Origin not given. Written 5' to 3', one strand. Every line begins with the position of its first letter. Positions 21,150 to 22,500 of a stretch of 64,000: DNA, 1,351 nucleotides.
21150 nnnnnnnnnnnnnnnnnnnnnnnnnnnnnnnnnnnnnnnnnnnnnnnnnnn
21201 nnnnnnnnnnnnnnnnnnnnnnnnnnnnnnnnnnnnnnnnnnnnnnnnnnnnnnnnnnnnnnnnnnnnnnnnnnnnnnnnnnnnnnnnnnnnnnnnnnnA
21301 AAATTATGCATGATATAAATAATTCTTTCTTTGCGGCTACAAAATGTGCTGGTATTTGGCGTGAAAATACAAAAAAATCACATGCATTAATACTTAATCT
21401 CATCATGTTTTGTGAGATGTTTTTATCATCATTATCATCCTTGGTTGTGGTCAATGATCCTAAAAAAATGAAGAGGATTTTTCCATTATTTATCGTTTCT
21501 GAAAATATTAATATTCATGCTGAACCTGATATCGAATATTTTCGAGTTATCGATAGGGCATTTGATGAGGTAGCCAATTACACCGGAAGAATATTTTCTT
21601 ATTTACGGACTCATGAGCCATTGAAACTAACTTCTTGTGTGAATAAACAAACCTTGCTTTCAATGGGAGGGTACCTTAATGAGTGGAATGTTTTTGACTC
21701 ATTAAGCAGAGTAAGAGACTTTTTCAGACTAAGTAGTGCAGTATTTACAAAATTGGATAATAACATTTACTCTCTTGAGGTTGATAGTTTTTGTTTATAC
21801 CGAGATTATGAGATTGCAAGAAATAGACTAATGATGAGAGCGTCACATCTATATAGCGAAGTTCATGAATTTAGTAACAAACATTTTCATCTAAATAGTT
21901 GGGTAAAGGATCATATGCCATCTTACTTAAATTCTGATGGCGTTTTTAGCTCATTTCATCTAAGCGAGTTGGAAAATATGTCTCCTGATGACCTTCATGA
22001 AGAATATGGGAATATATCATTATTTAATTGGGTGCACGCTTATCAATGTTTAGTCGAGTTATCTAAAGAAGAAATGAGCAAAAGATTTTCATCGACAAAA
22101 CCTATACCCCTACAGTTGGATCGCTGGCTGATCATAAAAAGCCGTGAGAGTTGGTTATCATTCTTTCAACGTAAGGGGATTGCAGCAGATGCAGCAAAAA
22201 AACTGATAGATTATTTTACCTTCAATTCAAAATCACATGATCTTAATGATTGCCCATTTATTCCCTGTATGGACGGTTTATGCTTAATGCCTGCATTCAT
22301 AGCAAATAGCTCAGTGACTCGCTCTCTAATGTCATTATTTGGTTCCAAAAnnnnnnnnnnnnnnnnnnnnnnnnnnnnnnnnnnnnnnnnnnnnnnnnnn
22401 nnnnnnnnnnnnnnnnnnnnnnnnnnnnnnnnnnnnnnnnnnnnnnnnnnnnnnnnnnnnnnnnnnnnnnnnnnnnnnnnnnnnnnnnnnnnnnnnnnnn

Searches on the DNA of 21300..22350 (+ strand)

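Call 64: search_dna_similar(query=window:21300-22350:+, collection=ecoli_genomes, mode=near, max_rows=40)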
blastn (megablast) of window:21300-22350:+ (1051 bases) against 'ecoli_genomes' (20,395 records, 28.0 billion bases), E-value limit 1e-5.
Records with a match: 358; places in all: 368; records where one place covers at least 80% of the query: 335.
Genomes with a match: 358 of 5426; with a place that covers at least 80% of the query: 335. Places per genome that has any: lowest 1, median 1, highest 2. On chromosomes: 361 places; on plasmids: 7.
Best place of each record, by identity: >=99% 339; 80-90% 19.
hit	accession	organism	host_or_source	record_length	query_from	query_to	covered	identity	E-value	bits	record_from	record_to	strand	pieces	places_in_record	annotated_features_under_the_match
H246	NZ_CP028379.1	Escherichia coli O145 str. RM9872 strain RM9872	Bos taurus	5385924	1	1051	100%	99.8%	0e+0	1930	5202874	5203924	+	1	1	hypothetical protein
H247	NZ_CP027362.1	Escherichia coli strain 95-3192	missing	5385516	1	1051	100%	99.8%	0e+0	1930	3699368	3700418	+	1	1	hypothetical protein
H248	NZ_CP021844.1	Escherichia coli strain EC1515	Homo sapiens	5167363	1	1051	100%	99.8%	0e+0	1930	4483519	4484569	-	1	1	hypothetical protein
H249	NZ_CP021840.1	Escherichia coli strain EC974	Homo sapiens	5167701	1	1051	100%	99.8%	0e+0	1930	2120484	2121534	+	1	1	hypothetical protein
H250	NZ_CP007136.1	Escherichia coli O145:H28 str. RM12581 strain RM12581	lettuce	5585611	1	1051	100%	99.8%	0e+0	1930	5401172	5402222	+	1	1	hypothetical protein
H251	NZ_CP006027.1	Escherichia coli O145:H28 str. RM13514 strain RM13514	Homo sapiens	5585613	1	1051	100%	99.8%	0e+0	1930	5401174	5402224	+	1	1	hypothetical protein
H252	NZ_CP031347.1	Escherichia coli O145 strain RM9873-C1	cattle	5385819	1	1051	100%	99.8%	0e+0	1930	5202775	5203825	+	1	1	hypothetical protein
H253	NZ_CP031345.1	Escherichia coli O145 strain RM12367-C1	creek water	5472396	1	1051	100%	99.8%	0e+0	1930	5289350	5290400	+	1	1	hypothetical protein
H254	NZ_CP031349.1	Escherichia coli O145 strain RM9467-C1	Cattle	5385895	1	1051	100%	99.8%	0e+0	1930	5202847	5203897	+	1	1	hypothetical protein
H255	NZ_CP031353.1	Escherichia coli O145 strain RM9154-C1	Cattle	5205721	1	1051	100%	99.8%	0e+0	1930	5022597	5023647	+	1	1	hypothetical protein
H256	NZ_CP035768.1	Escherichia coli O145 strain RM11626-C1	Cattle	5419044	1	1051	100%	99.8%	0e+0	1930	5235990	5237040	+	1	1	hypothetical protein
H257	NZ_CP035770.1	Escherichia coli O145 strain RM8988-C1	Cattle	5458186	1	1051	100%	99.8%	0e+0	1930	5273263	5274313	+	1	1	hypothetical protein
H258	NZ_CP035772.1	Escherichia coli O145 strain RM8843-C1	missing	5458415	1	1051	100%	99.8%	0e+0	1930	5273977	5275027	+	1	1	hypothetical protein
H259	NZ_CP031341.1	Escherichia coli O145 strain RM12275-C1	missing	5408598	1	1051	100%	99.8%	0e+0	1930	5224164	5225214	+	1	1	hypothetical protein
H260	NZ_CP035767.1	Escherichia coli O145 strain RM12522-C8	Cattle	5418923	1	1051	100%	99.8%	0e+0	1930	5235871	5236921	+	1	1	hypothetical protein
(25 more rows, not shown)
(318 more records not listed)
